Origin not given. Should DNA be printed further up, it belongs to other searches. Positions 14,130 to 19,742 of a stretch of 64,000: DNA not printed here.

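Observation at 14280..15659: Orphan, strongly divergent SecY paralog outside the ribosomal-protein (spc) operon context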

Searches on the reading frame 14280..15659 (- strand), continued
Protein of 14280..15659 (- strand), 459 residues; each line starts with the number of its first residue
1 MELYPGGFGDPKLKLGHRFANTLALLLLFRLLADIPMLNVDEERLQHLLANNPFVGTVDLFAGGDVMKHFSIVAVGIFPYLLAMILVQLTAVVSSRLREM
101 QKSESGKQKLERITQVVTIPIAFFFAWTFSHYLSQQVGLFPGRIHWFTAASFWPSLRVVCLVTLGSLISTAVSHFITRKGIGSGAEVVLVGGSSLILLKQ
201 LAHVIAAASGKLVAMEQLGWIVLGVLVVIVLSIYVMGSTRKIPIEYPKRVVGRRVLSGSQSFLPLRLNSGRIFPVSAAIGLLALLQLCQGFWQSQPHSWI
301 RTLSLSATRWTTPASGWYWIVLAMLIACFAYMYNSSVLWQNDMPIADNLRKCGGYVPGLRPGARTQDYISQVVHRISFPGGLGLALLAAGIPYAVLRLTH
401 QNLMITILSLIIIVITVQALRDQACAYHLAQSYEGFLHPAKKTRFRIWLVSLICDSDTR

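Call 60: find_encoding_contigs(protein=P0069, flank=10000, max_places=2)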
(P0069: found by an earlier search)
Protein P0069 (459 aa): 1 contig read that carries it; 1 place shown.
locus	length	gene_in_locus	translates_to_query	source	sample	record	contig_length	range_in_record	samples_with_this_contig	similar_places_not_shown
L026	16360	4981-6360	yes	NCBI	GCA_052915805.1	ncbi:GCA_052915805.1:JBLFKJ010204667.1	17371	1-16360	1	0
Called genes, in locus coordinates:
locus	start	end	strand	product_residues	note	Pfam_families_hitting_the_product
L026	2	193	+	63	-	?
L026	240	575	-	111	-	-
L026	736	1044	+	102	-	-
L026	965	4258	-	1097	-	PF13620:CarboxypepD_reg, PF13715:CarbopepD_reg_2 (weak), PF17210:SdrD_B (weak), PF22904:NOMO1-like_2nd (weak), PF25183:OMP_b-brl_4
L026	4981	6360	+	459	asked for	PF00344:SecY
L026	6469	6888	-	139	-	PF13858:DUF4199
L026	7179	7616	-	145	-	PF14534:DUF4440 (weak)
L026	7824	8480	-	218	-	PF00196:GerE, PF08281:Sigma70_r4_2 (weak), PF13384:HTH_23 (weak)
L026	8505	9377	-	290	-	-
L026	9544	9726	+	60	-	-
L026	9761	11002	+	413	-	PF13606:Ank_3 (faint), PF12796:Ank_2 (weak), PF13857:Ank_5 (faint), PF12796:Ank_2, PF24521:Ank_KRIT1, PF12796:Ank_2, PF13637:Ank_4 (weak), PF00023:Ank (weak)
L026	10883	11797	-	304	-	PF00069:Pkinase, PF07714:PK_Tyr_Ser-Thr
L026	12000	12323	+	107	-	-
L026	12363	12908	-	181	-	PF11937:DUF3455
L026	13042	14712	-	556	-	PF00027:cNMP_binding, PF01946:Thi4 (weak), PF00890:FAD_binding_2 (weak), PF01266:DAO (weak), PF07992:Pyr_redox_2, PF12831:FAD_oxidored (weak), PF13450:NAD_binding_8, PF13738:Pyr_redox_3, +4 more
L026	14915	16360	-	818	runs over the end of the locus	?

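Call 72: search_protein_families(library=padloc, proteins=[window:14280-15659:-], max_evalue=0.01)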
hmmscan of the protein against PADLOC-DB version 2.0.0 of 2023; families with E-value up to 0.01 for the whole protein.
window:14280-15659:- (459 aa): 0 families

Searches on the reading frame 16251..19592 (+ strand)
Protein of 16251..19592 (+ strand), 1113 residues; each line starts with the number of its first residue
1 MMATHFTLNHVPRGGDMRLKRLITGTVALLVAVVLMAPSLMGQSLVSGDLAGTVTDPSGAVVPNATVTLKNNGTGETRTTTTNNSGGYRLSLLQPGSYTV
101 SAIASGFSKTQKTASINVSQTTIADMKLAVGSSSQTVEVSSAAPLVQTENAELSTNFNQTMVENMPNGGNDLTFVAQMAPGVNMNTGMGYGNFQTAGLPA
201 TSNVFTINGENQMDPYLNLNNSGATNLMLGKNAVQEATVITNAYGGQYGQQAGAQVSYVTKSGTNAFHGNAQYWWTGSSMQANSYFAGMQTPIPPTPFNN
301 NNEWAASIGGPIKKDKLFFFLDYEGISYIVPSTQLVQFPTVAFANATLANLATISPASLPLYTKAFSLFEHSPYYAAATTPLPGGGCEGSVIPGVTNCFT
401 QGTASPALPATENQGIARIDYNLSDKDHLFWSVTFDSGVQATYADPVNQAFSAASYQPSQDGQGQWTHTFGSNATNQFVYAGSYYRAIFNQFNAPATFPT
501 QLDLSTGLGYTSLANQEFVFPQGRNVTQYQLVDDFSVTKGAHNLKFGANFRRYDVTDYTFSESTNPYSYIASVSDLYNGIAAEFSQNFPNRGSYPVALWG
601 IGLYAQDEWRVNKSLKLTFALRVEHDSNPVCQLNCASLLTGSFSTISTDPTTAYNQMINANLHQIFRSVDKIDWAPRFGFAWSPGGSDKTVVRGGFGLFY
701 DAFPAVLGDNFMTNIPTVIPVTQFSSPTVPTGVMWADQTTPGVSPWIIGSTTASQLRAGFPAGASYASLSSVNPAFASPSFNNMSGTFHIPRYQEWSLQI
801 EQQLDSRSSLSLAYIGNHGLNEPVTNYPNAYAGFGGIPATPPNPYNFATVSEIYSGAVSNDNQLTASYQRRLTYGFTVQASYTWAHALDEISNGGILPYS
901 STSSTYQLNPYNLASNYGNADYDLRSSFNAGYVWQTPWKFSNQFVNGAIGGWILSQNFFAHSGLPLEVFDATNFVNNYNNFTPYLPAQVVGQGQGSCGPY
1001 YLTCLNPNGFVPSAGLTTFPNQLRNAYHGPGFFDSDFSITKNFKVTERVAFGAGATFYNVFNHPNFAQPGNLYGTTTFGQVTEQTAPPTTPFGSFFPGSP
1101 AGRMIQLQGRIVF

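Call 71: search_protein_families(library=pfam, proteins=[window:16251-19592:+], max_evalue=0.00001)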
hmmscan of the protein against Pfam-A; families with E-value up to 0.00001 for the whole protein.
window:16251-19592:+ (1113 aa): 4 families
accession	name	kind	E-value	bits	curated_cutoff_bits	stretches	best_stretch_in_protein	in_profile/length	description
PF25183.1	OMP_b-brl_4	-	2.8e-138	463.1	30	1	259-1087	1-833/838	Outer membrane beta barrel domain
PF13620.12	CarboxypepD_reg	-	3.8e-21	75.6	32.3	1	50-128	2-81/82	Carboxypeptidase regulatory-like domain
PF13715.12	CarbopepD_reg_2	-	1.7e-07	31.6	32.2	1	51-128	2-76/88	CarboxypepD_reg-like domain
PF17210.9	SdrD_B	-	2.8e-07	31.1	29.7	1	56-119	18-82/112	SdrD B-like domain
